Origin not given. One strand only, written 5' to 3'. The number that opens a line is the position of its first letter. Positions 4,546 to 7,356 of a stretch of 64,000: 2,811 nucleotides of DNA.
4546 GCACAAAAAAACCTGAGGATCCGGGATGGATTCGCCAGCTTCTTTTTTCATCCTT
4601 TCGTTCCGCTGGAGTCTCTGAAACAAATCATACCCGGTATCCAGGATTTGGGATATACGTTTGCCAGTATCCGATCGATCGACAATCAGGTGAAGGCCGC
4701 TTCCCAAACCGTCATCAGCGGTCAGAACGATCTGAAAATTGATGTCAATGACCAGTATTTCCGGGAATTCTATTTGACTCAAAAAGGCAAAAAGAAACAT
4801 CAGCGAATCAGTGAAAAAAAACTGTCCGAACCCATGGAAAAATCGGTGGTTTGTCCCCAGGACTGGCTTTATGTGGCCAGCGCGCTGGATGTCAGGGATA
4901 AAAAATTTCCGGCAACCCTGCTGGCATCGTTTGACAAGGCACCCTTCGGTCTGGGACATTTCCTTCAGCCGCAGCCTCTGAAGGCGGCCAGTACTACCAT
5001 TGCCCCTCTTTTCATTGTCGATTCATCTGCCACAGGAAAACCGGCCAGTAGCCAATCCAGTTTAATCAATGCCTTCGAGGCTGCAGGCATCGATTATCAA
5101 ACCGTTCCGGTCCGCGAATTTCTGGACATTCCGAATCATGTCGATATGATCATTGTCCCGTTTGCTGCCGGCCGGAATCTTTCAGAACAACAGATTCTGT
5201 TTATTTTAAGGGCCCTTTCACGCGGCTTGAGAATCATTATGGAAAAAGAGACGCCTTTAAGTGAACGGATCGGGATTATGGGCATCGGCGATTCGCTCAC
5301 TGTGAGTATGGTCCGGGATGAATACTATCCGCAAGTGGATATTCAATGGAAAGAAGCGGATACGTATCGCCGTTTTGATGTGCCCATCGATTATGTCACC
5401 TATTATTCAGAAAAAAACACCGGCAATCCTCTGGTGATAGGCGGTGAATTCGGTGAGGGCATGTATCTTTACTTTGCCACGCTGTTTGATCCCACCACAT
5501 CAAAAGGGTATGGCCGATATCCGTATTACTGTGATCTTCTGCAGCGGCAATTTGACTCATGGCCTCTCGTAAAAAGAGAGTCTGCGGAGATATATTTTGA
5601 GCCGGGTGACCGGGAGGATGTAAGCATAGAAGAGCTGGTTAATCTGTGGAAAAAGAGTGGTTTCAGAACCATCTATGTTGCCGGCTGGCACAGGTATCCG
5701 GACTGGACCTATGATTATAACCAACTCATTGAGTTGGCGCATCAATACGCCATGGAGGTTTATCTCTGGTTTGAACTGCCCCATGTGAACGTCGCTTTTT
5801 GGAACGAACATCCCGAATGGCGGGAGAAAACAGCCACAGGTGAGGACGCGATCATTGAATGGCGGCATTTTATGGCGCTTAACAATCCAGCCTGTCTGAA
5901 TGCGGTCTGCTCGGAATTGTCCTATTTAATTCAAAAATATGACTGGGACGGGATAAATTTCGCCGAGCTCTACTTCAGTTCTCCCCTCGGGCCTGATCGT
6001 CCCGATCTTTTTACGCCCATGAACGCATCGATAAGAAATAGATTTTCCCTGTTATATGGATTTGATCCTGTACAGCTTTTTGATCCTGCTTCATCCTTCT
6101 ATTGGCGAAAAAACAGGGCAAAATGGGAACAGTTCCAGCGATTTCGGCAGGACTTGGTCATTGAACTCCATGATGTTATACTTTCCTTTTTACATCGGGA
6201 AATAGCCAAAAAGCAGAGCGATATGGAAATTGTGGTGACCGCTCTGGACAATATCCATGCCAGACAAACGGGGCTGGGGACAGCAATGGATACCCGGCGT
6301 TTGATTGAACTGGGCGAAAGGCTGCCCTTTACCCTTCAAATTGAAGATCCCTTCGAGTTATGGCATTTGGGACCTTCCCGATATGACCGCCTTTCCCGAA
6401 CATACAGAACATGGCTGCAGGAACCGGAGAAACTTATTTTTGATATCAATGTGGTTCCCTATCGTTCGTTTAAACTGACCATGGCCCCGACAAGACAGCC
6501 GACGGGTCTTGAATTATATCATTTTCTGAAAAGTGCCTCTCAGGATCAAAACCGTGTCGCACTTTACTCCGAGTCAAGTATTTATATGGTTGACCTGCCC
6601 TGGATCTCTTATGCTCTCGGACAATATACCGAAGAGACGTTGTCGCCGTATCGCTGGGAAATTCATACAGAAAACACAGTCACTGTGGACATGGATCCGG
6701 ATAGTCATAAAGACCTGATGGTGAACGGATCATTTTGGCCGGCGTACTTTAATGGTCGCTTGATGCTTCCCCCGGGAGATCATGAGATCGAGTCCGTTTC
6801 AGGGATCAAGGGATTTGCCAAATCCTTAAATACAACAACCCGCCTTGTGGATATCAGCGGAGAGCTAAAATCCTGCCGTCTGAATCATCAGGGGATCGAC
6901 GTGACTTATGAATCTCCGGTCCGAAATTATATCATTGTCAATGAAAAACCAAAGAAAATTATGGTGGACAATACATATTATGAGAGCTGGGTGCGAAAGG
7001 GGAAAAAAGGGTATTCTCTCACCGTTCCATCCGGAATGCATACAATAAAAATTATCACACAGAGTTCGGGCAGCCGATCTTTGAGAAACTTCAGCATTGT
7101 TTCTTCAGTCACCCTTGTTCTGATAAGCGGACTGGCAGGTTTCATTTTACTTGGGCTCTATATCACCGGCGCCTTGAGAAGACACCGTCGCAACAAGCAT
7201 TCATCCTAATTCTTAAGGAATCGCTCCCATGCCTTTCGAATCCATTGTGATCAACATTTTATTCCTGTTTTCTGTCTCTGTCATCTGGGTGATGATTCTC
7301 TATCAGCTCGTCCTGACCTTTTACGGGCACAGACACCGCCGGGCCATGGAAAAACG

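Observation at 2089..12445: Synthase-dependent exopolysaccharide locus with an unusual 1706-aa double-anchored modification enzyme (GH-like barrel, DUF2334 deacetylase-like domain, second GH-like barrel)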

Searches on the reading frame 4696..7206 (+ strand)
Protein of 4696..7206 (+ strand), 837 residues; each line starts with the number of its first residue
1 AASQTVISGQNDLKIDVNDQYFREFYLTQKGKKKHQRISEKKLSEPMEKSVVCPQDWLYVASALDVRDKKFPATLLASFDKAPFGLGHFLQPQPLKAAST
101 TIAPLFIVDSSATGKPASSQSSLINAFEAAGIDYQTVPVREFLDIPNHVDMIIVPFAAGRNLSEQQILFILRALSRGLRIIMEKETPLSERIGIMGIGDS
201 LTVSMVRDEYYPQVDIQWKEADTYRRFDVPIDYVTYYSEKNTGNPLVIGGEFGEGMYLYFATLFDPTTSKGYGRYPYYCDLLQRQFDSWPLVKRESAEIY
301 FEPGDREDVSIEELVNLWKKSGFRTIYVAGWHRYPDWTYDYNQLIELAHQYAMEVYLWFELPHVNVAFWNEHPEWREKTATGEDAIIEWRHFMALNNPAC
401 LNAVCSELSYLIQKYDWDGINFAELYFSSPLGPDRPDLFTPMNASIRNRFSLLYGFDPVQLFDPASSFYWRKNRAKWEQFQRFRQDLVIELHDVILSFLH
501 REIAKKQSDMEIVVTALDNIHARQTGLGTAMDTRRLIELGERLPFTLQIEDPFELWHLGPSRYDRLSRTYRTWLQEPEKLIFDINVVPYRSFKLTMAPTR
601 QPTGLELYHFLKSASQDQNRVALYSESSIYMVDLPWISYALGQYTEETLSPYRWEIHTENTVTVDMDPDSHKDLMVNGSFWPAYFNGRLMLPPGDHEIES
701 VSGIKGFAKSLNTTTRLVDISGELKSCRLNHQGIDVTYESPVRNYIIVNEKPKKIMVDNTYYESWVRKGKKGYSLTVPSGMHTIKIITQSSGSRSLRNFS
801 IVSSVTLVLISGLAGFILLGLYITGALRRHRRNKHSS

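Call 43: find_homologous_proteins(query=A3, max_evalue=0.001)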
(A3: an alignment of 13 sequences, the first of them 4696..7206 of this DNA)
Query A3 (13 sequences) (837 aa, profile of the alignment): 111 proteins with E <= 0.001 among 8000 candidates.
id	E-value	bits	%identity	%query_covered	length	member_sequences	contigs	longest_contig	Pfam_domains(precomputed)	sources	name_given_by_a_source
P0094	0.0e+0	1168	59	100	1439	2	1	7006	PF10096.15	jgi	jgi:uncharacterized protein YdaL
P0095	0.0e+0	1144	55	98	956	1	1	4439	-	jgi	jgi:hypothetical protein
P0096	0.0e+0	1143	44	99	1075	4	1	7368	PF10096.15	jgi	jgi:hypothetical protein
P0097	0.0e+0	1137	55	100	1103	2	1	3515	PF10096.15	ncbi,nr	ncbi:polysaccharide deacetylase family protein, partial [bacterium]|nr:polysaccharide deacetylase fa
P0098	5.2e-297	1005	48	97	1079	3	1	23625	PF10096.15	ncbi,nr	ncbi:MAG TPA: DUF2334 domain-containing protein, partial [bacterium]|nr:DUF2334 domain-containing pr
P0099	1.6e-289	981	53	83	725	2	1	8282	-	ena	-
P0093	7.7e-274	929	28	98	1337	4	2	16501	PF10096.15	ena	-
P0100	3.5e-269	913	30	85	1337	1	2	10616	PF10096.15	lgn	-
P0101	2.2e-256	871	31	97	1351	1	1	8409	PF10096.15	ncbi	-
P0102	2.1e-253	861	32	99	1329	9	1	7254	PF10096.15,PF08532.17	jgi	-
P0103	3.3e-251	854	30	99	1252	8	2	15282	PF10096.15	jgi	jgi:hypothetical protein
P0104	1.0e-249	849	31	97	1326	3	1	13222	PF10096.15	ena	-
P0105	2.1e-247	841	31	99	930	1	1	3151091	-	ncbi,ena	-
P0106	2.6e-233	795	34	98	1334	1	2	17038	PF10096.15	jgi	jgi:peptidoglycan/xylan/chitin deacetylase (PgdA/CDA1 family)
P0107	9.4e-231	786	81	63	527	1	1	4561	-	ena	-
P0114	1.4e-180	620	35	78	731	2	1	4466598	-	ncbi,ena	-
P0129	8.0e-152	525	31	73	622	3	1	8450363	-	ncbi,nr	ncbi:hypothetical protein LJK88_46795 [Paenibacillus sp. P26]|nr:hypothetical protein LJK88_46795 [P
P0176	5.3e-136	473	31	74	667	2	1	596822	-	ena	-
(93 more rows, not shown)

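Call 44: find_encoding_contigs(protein=P0129, flank=8000, max_places=1)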
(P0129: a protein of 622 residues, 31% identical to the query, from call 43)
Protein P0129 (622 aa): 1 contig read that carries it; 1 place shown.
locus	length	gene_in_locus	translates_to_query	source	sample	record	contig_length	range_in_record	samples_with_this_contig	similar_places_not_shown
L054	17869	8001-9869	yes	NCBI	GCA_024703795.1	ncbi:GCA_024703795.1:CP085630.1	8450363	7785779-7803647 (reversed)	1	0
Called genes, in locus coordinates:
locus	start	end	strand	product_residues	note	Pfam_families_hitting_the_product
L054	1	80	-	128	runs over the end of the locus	-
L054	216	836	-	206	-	PF00440:TetR_N, PF02796:HTH_7 (faint)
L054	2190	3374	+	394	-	PF06441:EHN, PF00561:Abhydrolase_1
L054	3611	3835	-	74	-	-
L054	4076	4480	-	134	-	-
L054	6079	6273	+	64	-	PF00440:TetR_N (weak)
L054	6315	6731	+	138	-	-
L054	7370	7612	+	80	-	-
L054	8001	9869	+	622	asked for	-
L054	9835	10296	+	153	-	PF07833:Cu_amine_oxidN1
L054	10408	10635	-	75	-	-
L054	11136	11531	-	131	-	-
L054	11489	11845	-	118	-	PF06739:SBBP (weak)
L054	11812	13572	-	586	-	PF25778:DUF7948, PF06739:SBBP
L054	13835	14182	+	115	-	-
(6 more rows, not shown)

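Call 45: find_encoding_contigs(protein=P0114, flank=8000, max_places=1)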
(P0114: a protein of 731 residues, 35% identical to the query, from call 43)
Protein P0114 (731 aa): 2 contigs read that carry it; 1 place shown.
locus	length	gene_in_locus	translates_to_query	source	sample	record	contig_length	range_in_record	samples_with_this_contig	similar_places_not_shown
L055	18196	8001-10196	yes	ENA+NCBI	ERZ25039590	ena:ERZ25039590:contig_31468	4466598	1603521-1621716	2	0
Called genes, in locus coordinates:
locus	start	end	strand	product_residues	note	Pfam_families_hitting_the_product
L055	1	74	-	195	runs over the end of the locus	PF07638:Sigma70_ECF, PF04542:Sigma70_r2, PF08281:Sigma70_r4_2, PF04545:Sigma70_r4 (weak)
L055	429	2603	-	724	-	PF00933:Glyco_hydro_3, PF01915:Glyco_hydro_3_C, PF14310:Fn3-like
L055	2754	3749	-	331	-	PF01264:Chorismate_synt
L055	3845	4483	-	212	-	PF01487:DHquinase_I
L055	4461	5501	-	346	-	PF00465:Fe-ADH (faint), PF01761:DHQ_synthase, PF24621:DHQS_C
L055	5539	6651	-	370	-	PF00793:DAHP_synth_1, PF01817:CM_2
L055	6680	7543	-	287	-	PF00800:PDT, PF01842:ACT (faint)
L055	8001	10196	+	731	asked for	-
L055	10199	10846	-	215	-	PF08889:WbqC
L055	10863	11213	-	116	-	PF00731:AIRC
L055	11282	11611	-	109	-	-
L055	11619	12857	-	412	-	PF01969:Ni_insertion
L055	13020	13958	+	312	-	PF04015:DUF362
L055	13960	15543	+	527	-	PF12801:Fer4_5, PF00037:Fer4 (faint), PF12797:Fer4_2 (faint), PF12801:Fer4_5 (weak), PF14697:Fer4_21 (weak), PF13187:Fer4_9 (weak), PF12838:Fer4_7, PF13187:Fer4_9 (weak), +4 more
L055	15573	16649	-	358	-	PF00871:Acetate_kinase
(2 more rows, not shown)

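Call 46: find_encoding_contigs(protein=P0176, flank=8000, max_places=1)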
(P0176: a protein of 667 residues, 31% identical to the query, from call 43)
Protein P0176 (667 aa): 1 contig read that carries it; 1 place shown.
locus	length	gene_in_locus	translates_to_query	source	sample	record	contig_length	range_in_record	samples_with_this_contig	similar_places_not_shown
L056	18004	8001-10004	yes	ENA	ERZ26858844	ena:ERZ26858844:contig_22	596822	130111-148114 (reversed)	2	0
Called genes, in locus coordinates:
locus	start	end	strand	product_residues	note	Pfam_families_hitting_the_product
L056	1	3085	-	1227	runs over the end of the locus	PF13620:CarboxypepD_reg, PF25183:OMP_b-brl_4, PF00593:TonB_dep_Rec_b-barrel (weak)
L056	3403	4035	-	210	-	-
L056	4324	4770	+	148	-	-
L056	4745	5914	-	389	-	PF02771:Acyl-CoA_dh_N, PF02770:Acyl-CoA_dh_M, PF00441:Acyl-CoA_dh_1, PF08028:Acyl-CoA_dh_2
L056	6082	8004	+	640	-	PF00515:TPR_1 (faint), PF07719:TPR_2 (faint), PF13181:TPR_8 (faint), PF13428:TPR_14 (faint), PF13431:TPR_17 (faint), PF14559:TPR_19 (faint), PF21033:RMD1-3 (faint), PF13432:TPR_16 (weak)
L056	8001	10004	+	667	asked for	-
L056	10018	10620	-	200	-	PF00857:Isochorismatase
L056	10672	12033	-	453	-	PF17767:NAPRTase_N, PF04095:NAPRTase, PF17956:NAPRTase_C (weak)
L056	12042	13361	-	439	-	PF14238:DUF4340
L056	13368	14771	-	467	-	PF23357:DUF7088, PF09822:ABC_transp_aux, PF14258:DUF4350, PF23355:IFT52_GIFT (faint)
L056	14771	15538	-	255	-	PF01061:ABC2_membrane, PF12679:ABC2_membrane_2, PF12730:ABC2_membrane_4 (weak), PF12698:ABC2_membrane_3, PF13346:ABC2_membrane_5 (weak)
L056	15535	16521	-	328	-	PF00005:ABC_tran, PF13304:AAA_21 (weak)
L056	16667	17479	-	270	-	PF00106:adh_short, PF13561:adh_short_C2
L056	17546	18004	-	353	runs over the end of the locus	PF02492:cobW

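Call 56: predict_structure(alignment_id=A3)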
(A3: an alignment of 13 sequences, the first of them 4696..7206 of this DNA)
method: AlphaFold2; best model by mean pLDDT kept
length: 837 residues; sequences in the alignment: 13
mean_pLDDT: 88.0   pTM: 0.80
mean pLDDT of the five models: 88.0, 85.5, 84.7, 83.3, 82.0
residues with pLDDT >= 90: 511; 70-90: 263; 50-70: 40; < 50: 23
segments of 3 or more residues with pLDDT < 50: 69-88
pLDDT, mean of each block of 10 residues (from residue 1): 76 86 88 83 86 90 72 39 44 75 93 94 94 92 88 96 95 94 95 92 94 90 90 93 95 94 93 92 91 92 82 92 93 66 94 94 84 94 90 92 91 94 90 93 95 97 96 96 96 96 91 94 90 94 95 84 92 89 87 82 92 88 88 91 85 89 88 89 93 94 71 84 93 92 94 94 89 93 91 66 71 83 84 62
secondary structure, 60 per line:
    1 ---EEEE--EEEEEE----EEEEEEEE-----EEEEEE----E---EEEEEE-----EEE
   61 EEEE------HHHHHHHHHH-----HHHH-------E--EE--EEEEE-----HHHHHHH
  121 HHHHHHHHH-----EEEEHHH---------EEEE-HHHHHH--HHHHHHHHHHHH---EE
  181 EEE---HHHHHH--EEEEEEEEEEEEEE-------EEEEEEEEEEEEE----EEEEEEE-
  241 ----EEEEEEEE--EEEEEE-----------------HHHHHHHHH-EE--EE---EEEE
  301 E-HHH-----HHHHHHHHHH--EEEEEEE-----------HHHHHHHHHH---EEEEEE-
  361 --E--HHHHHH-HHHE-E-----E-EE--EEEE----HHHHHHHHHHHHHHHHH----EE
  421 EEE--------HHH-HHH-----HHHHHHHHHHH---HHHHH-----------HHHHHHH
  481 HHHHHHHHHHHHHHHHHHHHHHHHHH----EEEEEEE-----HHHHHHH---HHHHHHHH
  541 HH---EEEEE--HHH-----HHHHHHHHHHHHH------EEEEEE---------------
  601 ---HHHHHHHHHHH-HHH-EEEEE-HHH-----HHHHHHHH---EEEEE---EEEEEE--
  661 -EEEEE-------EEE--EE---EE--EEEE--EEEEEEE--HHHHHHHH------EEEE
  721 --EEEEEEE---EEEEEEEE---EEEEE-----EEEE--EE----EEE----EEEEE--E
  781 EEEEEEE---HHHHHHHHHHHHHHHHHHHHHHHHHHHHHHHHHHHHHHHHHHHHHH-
elements in order (helices of 4 or more, strands of 3 or more residues): E4-7 E10-15 E20-27 E33-38 E47-52 E58-64 H71-80 H86-89 E104-108 H114-129 E135-138 E151-154 H156-161 H164-175 E179-183 H187-192 E195-208 E216-228 E233-239 E245-252 E255-260 H278-286 E297-301 H311-320 E323-329 H341-350 E354-359 H366-371 E390-393 H398-414 E419-423 H444-454 H458-462 H474-506 E511-517 H523-529 H533-542 E546-550 H561-573 E580-585 H604-614 E620-624 H634-641 E645-649 E653-658 E662-666 E674-676 E688-691 E694-700 H703-710 E717-720 E723-729 E733-740 E744-748 E754-757 E766-768 E773-777 E780-787 H791-836

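Call 58: fold_search(model_id=the predicted structure, library=pdb)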
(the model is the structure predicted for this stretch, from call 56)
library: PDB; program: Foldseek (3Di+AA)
matches with E <= 10: 1425; with E <= 0.001: 325
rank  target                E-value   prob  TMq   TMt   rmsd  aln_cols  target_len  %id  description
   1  8hvb                  7.6e-11  1.00  0.22  0.30  21.2       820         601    8  Crystal structure of lacto-N-biosidase StrLNBase from Streptomyces sp. strain 142, lacto-N-biose complex (released 2023-12-27)
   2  5oq2_B                8.5e-11  1.00  0.30  0.63   5.1       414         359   13  Se-SAD structure of the functional region of Cwp19 from Clostridium difficile (released 2017-11-01)
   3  5oq3                  1.0e-10  1.00  0.29  0.62   5.5       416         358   13  High resolution structure of the functional region of Cwp19 from Clostridium difficile (released 2017-11-01)
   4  9cgy                  3.7e-10  1.00  0.30  0.30  12.5       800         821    9  Structure of the Pel modification enzyme PelA from Pseudomonas thermotolerans (released 2025-05-14)
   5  5oq2_A                4.1e-10  1.00  0.29  0.61   5.6       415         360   13  Se-SAD structure of the functional region of Cwp19 from Clostridium difficile (released 2017-11-01)
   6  8hvc_A                1.2e-09  1.00  0.24  0.31  21.6       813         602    8  Crystal structure of lacto-N-biosidase StrLNBase from Streptomyces sp. strain 142, galacto-N-biose complex 1 (released 2023-12-27)
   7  6s04_B                4.9e-09  1.00  0.28  0.44  20.6       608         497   11  Crystal structure of an inverting family GH156 exosialidase from uncultured bacterium pG7 in complex with N-glycolylne (released 2019-11-06)
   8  8pxt_C                6.2e-09  1.00  0.25  0.31  23.9       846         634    9  Targeting extended blood antigens by Akkermansia muciniphila enzymes unveils a missing link for generating universal d (released 2024-02-28)
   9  8pxv_B                6.9e-09  1.00  0.23  0.29  24.5       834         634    9  Targeting extended blood antigens by Akkermansia muciniphila enzymes unveils a missing link for generating universal d (released 2024-02-28)
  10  8pxu_A                6.9e-09  1.00  0.23  0.29  24.2       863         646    9  Targeting extended blood antigens by Akkermansia muciniphila enzymes unveils a missing link for generating universal d (released 2024-02-28)
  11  4p7l                  8.2e-09  1.00  0.32  0.70   4.7       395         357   12  Structure of Escherichia coli PgaB C-terminal domain, P212121 crystal form (released 2014-07-02)
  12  6sav_B                1.2e-08  1.00  0.24  0.41  10.9       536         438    9  Structural and functional characterisation of three novel fungal amylases with enhanced stability and pH tolerance (released 2019-10-23)
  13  8pxv_C                1.4e-08  1.00  0.23  0.29  24.5       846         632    8  Targeting extended blood antigens by Akkermansia muciniphila enzymes unveils a missing link for generating universal d (released 2024-02-28)
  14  6tvk                  2.4e-08  1.00  0.18  0.22  21.6       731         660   10  Alpha-L-fucosidase isoenzyme 2 from Paenibacillus thiaminolyticus (released 2021-07-21)
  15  4p7o_B                3.2e-08  1.00  0.31  0.68   5.0       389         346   11  Structure of Escherichia coli PgaB C-terminal domain, P1 crystal form (released 2014-07-02)
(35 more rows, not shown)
